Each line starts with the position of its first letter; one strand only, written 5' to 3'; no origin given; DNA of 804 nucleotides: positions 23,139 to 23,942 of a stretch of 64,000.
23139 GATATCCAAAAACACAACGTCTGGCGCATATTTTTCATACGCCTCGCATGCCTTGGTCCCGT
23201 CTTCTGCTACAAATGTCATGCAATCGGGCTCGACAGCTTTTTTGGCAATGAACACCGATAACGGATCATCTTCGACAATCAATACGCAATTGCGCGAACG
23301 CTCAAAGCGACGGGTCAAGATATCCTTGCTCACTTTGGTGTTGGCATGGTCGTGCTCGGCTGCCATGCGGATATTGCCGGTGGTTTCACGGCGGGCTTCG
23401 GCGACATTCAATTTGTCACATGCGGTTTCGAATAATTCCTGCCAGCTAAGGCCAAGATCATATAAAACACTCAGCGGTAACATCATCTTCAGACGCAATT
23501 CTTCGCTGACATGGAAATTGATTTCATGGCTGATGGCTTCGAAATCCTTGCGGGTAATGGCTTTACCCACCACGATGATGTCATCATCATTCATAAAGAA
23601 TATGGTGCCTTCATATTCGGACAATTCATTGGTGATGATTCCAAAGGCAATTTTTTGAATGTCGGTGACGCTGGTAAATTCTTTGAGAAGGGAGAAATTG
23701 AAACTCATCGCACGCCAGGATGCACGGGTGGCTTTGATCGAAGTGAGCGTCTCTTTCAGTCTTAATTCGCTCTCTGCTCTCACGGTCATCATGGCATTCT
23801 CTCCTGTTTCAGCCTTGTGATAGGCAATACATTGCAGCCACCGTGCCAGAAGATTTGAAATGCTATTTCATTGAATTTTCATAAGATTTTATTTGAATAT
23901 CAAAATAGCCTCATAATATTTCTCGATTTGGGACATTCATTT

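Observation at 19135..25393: Signalling module: two response regulators with a novel N-terminal domain, a truncated hemoglobin and a PAS/HPt hybrid kinase in one operon, plus a divergent sigma-54 activator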

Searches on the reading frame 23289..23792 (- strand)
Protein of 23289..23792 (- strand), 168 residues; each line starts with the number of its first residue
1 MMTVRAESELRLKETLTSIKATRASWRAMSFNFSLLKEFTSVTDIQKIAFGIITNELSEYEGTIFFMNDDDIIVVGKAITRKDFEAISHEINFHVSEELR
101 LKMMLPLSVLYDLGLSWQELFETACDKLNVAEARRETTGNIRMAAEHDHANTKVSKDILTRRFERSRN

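Call 6: find_homologous_proteins(query=window:23289-23792:-, max_evalue=0.01)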
Query seq(168 aa) (168 aa): 9 proteins with E <= 0.01 among 55 candidates.
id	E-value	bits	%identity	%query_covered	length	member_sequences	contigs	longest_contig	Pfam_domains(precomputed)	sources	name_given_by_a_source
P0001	2.6e-99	347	98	100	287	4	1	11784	PF00072.31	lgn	-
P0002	3.3e-82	292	82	100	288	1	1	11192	PF00072.31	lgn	-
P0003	4.0e-76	272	74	100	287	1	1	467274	PF00072.31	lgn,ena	-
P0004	2.6e-75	269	74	100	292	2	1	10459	PF00072.31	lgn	-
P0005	3.4e-50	188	66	80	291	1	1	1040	PF00072.31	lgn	-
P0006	6.8e-50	187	65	82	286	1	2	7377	PF00072.31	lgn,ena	-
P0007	2.8e-49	185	64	82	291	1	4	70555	PF00072.31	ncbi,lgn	-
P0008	1.9e-48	182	66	76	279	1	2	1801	PF00072.31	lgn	-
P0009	4.4e-32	129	69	54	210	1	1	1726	PF00072.31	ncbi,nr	ncbi:MAG: response regulator, partial [Alphaproteobacteria bacterium]|nr:response regulator [Alphapr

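Call 10: find_encoding_contigs(protein=P0007, flank=10000, max_places=3)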
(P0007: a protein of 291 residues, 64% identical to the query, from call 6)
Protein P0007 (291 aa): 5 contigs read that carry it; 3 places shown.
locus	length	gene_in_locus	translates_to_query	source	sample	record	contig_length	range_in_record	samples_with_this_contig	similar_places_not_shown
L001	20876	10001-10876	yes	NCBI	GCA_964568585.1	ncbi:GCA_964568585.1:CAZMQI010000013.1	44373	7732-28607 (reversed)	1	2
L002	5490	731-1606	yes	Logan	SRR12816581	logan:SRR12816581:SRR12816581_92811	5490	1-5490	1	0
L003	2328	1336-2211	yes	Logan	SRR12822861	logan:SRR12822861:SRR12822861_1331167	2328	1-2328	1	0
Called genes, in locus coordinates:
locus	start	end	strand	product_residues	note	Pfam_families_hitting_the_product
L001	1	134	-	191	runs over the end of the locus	PF02545:Maf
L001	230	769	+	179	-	-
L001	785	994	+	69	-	-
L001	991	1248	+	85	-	-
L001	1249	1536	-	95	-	PF03795:YCII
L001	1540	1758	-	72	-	PF01176:eIF-1a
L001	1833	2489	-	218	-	PF01634:HisG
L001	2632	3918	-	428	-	PF00275:EPSP_synthase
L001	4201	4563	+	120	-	-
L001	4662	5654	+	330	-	PF05982:Sbt_1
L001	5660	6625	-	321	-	-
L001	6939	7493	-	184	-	PF22769:DCD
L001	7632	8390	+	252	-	PF01427:Peptidase_M15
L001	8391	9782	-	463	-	PF00072:Response_reg, PF00158:Sigma54_activat, PF14532:Sigma54_activ_2, PF07728:AAA_5, PF25601:AAA_lid_14, PF02954:HTH_8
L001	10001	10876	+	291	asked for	PF00072:Response_reg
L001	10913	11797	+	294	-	PF00072:Response_reg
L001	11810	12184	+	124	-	PF01152:Bac_globin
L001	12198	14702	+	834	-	PF00989:PAS, PF08448:PAS_4, PF13188:PAS_8 (weak), PF13426:PAS_9, PF08447:PAS_3, PF00512:HisKA, PF02518:HATPase_c, PF00072:Response_reg, +1 more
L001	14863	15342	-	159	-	-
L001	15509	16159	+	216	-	PF01381:HTH_3, PF12844:HTH_19 (weak)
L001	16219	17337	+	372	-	-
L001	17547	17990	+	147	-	PF05198:IF3_N, PF00707:IF3_C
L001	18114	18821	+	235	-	PF01726:LexA_DNA_bind, PF00717:Peptidase_S24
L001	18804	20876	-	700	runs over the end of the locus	PF13567:DUF4131, PF03772:Competence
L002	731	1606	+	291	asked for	PF00072:Response_reg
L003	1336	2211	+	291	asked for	PF00072:Response_reg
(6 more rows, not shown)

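Call 11: find_encoding_contigs(protein=P0003, flank=10000, max_places=2)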
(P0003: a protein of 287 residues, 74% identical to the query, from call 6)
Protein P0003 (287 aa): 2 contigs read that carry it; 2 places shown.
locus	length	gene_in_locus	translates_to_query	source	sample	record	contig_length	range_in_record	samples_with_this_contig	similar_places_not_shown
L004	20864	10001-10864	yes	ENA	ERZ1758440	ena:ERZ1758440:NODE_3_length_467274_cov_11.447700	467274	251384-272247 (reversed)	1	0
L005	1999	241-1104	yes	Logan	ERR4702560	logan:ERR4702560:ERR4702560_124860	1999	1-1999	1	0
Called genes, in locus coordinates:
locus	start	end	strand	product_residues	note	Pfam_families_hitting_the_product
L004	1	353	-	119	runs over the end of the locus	-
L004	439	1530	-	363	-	PF10150:RNase_E_G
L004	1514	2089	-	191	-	PF02545:Maf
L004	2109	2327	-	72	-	PF01176:eIF-1a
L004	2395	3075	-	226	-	PF01634:HisG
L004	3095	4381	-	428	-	PF00275:EPSP_synthase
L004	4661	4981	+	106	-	-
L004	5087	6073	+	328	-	PF05982:Sbt_1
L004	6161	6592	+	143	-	-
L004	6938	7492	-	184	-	PF22769:DCD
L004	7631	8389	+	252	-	PF01427:Peptidase_M15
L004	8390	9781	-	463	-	PF00072:Response_reg, PF00158:Sigma54_activat, PF14532:Sigma54_activ_2, PF07728:AAA_5, PF25601:AAA_lid_14, PF02954:HTH_8 (weak)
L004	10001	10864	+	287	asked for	PF00072:Response_reg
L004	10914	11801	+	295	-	PF00072:Response_reg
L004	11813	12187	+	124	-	PF01152:Bac_globin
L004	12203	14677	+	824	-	PF00989:PAS, PF08448:PAS_4, PF08447:PAS_3, PF13426:PAS_9, PF00512:HisKA, PF02518:HATPase_c, PF00072:Response_reg, PF01627:Hpt, +1 more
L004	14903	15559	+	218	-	PF01381:HTH_3, PF12844:HTH_19 (weak)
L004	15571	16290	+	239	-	PF16715:CDPS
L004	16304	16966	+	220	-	PF05198:IF3_N, PF00707:IF3_C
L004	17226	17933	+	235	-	PF01726:LexA_DNA_bind, PF00717:Peptidase_S24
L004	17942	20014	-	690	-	PF13567:DUF4131, PF03772:Competence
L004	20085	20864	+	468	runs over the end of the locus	PF00749:tRNA-synt_1c, PF19269:Anticodon_2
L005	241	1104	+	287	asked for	PF00072:Response_reg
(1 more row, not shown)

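Call 60: find_encoding_contigs(protein=P0002, flank=10000, max_places=1)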
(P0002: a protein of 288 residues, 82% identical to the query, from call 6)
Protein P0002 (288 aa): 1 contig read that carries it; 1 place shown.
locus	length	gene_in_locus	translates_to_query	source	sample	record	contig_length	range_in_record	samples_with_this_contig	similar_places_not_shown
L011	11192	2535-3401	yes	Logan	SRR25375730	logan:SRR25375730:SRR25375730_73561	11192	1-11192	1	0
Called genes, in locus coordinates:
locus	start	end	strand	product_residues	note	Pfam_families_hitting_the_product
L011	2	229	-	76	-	?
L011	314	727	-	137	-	PF11162:DUF2946 (weak)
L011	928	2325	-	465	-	PF00072:Response_reg, PF00004:AAA (faint), PF00158:Sigma54_activat, PF14532:Sigma54_activ_2, PF07728:AAA_5, PF25601:AAA_lid_14, PF02954:HTH_8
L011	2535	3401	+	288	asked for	PF00072:Response_reg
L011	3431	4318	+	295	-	PF00072:Response_reg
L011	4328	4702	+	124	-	PF01152:Bac_globin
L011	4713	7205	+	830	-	PF00989:PAS, PF08448:PAS_4, PF08447:PAS_3, PF13426:PAS_9, PF00512:HisKA, PF02518:HATPase_c, PF00072:Response_reg, PF01627:Hpt, +1 more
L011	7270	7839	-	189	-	-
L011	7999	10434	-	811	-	PF04851:ResIII, PF00270:DEAD (weak), PF04545:Sigma70_r4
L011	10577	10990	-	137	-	-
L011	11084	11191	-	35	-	?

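Call 61: find_encoding_contigs(protein=P0004, flank=10000, max_places=1)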
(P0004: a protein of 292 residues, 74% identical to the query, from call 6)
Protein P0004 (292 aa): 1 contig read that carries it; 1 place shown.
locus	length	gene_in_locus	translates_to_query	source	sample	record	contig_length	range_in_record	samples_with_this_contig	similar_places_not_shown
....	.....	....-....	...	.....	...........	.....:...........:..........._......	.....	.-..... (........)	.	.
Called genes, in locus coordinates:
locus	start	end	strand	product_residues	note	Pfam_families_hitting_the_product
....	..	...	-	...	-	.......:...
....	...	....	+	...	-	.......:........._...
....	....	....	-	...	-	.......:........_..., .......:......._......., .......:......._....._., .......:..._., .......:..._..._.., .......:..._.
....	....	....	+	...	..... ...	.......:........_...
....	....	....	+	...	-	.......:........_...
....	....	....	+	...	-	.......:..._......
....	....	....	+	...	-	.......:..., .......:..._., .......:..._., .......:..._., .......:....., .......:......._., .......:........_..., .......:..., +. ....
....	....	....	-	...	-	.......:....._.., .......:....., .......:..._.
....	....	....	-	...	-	-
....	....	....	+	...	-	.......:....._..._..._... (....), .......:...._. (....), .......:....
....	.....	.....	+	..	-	?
